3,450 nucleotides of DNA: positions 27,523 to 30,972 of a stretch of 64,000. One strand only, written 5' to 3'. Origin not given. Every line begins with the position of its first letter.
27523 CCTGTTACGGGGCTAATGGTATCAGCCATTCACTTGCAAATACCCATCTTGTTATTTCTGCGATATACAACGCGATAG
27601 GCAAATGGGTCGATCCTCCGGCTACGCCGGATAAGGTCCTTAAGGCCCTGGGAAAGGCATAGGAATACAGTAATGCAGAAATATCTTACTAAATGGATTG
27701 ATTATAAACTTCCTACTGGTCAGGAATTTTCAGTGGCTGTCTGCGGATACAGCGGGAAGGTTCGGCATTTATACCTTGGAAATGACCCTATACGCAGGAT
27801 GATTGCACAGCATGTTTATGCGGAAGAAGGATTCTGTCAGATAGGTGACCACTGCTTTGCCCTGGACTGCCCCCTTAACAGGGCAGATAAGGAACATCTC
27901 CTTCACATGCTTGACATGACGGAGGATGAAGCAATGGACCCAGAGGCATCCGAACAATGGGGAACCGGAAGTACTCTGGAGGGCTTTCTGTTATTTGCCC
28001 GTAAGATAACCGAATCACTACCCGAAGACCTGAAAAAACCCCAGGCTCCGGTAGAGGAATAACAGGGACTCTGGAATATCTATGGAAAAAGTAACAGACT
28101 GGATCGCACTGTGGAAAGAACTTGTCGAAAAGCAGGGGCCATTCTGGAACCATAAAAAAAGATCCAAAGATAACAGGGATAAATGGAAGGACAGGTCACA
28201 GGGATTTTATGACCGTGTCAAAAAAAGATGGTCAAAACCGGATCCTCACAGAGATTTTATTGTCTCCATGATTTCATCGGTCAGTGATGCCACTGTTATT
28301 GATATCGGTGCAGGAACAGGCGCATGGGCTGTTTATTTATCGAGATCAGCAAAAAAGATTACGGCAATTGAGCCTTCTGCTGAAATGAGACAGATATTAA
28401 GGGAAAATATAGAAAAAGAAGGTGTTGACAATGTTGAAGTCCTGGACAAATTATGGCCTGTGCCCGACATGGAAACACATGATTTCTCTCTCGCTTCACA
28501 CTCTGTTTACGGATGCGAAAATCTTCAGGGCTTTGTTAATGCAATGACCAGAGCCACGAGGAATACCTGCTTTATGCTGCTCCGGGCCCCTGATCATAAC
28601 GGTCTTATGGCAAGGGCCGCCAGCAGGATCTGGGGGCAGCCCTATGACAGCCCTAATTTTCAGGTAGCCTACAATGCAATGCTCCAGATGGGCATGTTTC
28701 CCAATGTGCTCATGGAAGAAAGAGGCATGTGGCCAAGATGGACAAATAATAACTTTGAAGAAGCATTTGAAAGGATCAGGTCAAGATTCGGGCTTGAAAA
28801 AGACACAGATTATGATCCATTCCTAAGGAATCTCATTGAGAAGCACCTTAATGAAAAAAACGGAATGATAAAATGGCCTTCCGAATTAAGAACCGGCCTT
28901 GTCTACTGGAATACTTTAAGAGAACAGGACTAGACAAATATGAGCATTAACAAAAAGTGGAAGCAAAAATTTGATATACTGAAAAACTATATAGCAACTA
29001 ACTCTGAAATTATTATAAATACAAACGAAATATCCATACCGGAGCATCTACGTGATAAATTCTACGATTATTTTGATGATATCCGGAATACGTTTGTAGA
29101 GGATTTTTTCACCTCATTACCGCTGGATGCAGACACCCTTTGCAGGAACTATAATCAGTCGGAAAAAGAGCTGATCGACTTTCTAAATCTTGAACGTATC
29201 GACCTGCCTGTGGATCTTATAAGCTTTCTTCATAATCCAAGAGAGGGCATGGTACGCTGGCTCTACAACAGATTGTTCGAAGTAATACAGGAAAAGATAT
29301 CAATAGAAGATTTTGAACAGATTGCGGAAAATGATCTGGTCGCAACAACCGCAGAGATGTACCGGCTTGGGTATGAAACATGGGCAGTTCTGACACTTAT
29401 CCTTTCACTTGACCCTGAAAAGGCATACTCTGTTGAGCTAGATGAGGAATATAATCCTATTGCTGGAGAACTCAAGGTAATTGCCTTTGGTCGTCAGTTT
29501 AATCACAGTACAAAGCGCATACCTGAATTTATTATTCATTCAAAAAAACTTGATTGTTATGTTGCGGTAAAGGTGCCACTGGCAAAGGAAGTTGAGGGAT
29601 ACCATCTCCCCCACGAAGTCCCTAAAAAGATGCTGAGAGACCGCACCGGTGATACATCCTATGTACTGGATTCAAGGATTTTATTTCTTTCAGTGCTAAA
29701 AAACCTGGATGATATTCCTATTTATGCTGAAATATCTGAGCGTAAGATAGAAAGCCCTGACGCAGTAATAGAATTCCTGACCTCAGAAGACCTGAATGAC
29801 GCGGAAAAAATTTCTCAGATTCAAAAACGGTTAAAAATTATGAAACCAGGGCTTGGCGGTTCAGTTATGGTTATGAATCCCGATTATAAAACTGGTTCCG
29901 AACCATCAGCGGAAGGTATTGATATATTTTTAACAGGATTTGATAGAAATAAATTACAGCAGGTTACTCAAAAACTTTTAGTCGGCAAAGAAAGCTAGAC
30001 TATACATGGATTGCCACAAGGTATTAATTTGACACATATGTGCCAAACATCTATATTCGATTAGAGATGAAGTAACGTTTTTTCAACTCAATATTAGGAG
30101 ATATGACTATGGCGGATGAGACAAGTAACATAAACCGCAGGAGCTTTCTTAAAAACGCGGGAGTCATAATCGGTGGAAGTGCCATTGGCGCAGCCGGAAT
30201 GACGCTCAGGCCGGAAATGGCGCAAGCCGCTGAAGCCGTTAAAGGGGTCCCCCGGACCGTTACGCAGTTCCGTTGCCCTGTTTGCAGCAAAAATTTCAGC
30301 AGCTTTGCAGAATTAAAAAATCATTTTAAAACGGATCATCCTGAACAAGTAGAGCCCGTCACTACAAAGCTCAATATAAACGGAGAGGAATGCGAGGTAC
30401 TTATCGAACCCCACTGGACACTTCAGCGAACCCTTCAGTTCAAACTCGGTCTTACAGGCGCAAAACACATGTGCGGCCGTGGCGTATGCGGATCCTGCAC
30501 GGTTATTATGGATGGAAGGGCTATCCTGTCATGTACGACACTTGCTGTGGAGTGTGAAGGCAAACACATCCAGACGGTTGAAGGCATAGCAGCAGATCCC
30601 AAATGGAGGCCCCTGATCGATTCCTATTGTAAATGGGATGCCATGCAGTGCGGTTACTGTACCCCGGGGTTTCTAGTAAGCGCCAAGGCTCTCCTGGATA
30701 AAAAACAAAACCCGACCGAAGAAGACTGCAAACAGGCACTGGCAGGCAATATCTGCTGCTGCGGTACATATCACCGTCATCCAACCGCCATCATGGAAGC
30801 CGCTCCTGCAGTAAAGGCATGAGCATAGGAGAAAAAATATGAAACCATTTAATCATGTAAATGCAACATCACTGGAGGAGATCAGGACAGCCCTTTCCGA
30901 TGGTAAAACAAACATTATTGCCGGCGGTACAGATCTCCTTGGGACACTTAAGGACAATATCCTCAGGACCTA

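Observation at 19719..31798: Island of exported pterin-dependent redox enzymes plus selenoprotein, rhodanese-like protein and methyltransferase; a candidate uncharacterised periplasmic redox system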

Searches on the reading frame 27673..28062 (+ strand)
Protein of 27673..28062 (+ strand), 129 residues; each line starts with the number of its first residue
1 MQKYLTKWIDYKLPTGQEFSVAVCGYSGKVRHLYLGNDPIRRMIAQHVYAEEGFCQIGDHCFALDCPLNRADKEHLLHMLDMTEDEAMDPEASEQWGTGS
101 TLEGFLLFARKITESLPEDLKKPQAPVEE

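Call 6: search_protein_families(library=pfam, proteins=[window:27673-28062:+], max_evalue=0.01)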
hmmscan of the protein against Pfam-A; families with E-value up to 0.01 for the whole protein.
window:27673-28062:+ (129 aa): 0 families

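Call 7: search_protein_families(library=ncbifam, proteins=[window:27673-28062:+], max_evalue=0.01)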
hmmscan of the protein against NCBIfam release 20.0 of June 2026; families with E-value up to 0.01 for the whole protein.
window:27673-28062:+ (129 aa): 0 families

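Call 70: list_cluster_members(proteins=[window:27673-28059:+, window:28082-28930:+, window:28940-29995:+, window:18747-19613:+, window:24861-25277:+, window:25296-27659:+, window:30103-30819:+, window:30839-31795:+, window:19840-20631:+, window:31823-32590:+])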
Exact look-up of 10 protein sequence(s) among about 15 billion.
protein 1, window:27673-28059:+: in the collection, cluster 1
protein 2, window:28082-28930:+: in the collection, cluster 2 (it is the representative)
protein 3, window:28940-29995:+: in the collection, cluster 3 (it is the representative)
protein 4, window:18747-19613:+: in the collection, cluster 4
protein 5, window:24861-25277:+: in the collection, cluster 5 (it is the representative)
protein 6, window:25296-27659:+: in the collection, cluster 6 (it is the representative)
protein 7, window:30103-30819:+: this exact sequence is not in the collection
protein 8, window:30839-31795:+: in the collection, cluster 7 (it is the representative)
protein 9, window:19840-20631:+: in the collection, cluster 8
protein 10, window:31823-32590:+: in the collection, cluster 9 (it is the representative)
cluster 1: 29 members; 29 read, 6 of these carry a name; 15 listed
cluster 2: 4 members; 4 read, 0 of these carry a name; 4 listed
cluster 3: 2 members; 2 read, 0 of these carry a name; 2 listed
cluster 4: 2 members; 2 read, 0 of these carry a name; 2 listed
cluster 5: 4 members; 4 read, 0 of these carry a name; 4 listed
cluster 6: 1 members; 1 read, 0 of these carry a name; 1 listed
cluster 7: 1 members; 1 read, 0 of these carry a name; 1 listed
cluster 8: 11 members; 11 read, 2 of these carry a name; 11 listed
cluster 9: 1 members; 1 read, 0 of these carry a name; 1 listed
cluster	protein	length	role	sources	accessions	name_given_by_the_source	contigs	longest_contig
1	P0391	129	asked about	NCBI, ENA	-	-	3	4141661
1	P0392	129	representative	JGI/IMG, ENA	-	-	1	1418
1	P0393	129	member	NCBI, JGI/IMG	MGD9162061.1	MAG: hypothetical protein PVG39_26855 [Desulfobacteraceae bacterium] | hypothetical protein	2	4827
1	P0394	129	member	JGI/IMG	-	hypothetical protein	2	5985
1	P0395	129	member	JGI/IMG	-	hypothetical protein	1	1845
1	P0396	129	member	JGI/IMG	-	hypothetical protein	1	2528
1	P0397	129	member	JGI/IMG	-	hypothetical protein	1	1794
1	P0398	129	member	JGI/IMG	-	hypothetical protein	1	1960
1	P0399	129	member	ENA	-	-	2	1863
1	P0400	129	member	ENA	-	-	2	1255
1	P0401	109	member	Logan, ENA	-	-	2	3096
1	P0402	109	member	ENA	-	-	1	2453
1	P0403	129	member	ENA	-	-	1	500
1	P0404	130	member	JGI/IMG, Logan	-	-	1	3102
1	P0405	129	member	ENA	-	-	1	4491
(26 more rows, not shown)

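Call 95: search_protein_families(library=padloc, proteins=[window:27673-28059:+], max_evalue=0.01)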
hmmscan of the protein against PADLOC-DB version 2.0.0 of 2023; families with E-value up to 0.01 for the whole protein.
window:27673-28059:+ (129 aa): 0 families

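Call 96: search_protein_families(library=phrogs, proteins=[window:27673-28059:+], max_evalue=0.01)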
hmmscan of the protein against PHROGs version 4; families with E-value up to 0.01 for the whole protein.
window:27673-28059:+ (129 aa): 0 families

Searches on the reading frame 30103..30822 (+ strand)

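Call 6: search_protein_families(library=pfam, proteins=[window:30103-30822:+], max_evalue=0.01)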
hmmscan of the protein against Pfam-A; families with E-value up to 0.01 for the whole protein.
window:30103-30822:+ (239 aa): 13 families
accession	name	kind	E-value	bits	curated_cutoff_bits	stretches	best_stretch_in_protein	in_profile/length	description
PF01799.25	Fer2_2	-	4.1e-22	78.5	30.3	1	158-230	1-74/75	[2Fe-2S] binding domain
PF13085.11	Fer2_3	-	1.9e-07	31.5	27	1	85-165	16-92/107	2Fe-2S iron-sulfur cluster binding domain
PF13894.12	zf-C2H2_4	-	6.2e-05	23.8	27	1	56-79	1-24/24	C2H2-type zinc finger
PF23165.1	zf-C2H2_FBX41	-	0.00016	21.6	24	1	55-80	2-29/30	F-box only protein 41 C2H2 zinc finger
PF05605.18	zf-Di19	-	0.00021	21.9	27.5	1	55-85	2-31/54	Drought induced 19 protein (Di19), zinc-binding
PF12171.14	zf-C2H2_jaz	-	0.00021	21.8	22.6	1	55-77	1-23/27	Zinc-finger double-stranded RNA-binding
PF00096.32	zf-C2H2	-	0.00028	21.6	25.2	1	56-79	1-23/23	Zinc finger, C2H2 type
PF00111.32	Fer2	-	0.00031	21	21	1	91-144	2-72/77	2Fe-2S iron-sulfur cluster binding domain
PF13912.12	zf-C2H2_6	-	0.00047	20.5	25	1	56-80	2-25/27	C2H2-type zinc finger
PF04780.17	DUF629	-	0.002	17.3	23.1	1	56-92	57-96/465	Protein of unknown function (DUF629)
PF16278.11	zf-C2HE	-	0.0056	17.5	30.1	1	54-77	36-59/63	C2HE / C2H2 / C2HC zinc-binding finger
PF23103.1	Zf-C2H2_ZNF451_5th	-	0.0095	16.1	27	1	55-77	4-26/35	Fifth Zinc fingers C2H2 type, ZNF451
PF23320.1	Zn_SUZ12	-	0.0096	16.1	28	1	54-80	22-48/70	Polycomb protein SUZ12-like, Zn domain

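Call 7: search_protein_families(library=ncbifam, proteins=[window:30103-30822:+], max_evalue=0.01)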
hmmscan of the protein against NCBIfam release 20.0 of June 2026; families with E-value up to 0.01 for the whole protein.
window:30103-30822:+ (239 aa): 21 families
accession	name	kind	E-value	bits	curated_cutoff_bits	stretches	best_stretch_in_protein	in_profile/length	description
NF041020.1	glyceraldDH_gamma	equivalog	3e-44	150.5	290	1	84-237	9-162/164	glyceraldehyde dehydrogenase subunit gamma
TIGR03198.1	pucE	equivalog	5.7e-38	129.8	254.3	1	87-224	3-139/151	xanthine dehydrogenase subunit E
NF045668.1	pterin_aldehy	equivalog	1.3e-37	129.4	1100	1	88-237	3-155/905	molybdopterin-dependent aldehyde oxidoreductase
NF043084.2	XdhC_XDHase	equivalog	6.7e-37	126.3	217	1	89-230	4-146/151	xanthine dehydrogenase subunit XdhC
TIGR03193.1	4hydroxCoAred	equivalog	3.7e-36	124.2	257.8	1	89-231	3-145/148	4-hydroxybenzoyl-CoA reductase subunit gamma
TIGR03311.1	Se_dep_XDH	equivalog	2.1e-34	118.8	830.45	1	92-236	5-146/848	selenium-dependent xanthine dehydrogenase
NF008514.0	PRK11433.1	equivalog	5e-33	114.4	322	1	80-235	45-215/218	aldehyde dehydrogenase iron-sulfur subunit PaoA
NF007387.0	PRK09908.1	equivalog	8.1e-32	109.8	212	1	82-225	3-147/159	xanthine dehydrogenase iron sulfur-binding subunit XdhC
TIGR02963.1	xanthine_xdhA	equivalog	4.4e-23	81.7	467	1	101-234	15-154/468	xanthine dehydrogenase small subunit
TIGR02969.1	mam_aldehyde_ox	subfamily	3.8e-17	61.1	1912.3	1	98-224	14-151/1330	aldehyde oxidase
TIGR03313.1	Se_sel_red_Mo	hypoth_equivalog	6.8e-07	27.3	1101.9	1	92-230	3-141/951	molybdopterin-dependent oxidoreductase Mo/Fe-S-binding subunit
NF004616.0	PRK05950.1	subfamily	9.6e-06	24.9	228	1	121-173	55-106/238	succinate dehydrogenase iron-sulfur subunit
NF009226.0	PRK12576.1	equivalog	8.3e-05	22.1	344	1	121-162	57-100/317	succinate dehydrogenase/fumarate reductase iron-sulfur subunit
NF010071.0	PRK13552.1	equivalog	0.0001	21.7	264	1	122-157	55-90/241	fumarate reductase iron-sulfur subunit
NF009052.0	PRK12386.1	equivalog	0.00044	19.4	256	1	89-172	21-101/255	succinate dehydrogenase/fumarate reductase iron-sulfur subunit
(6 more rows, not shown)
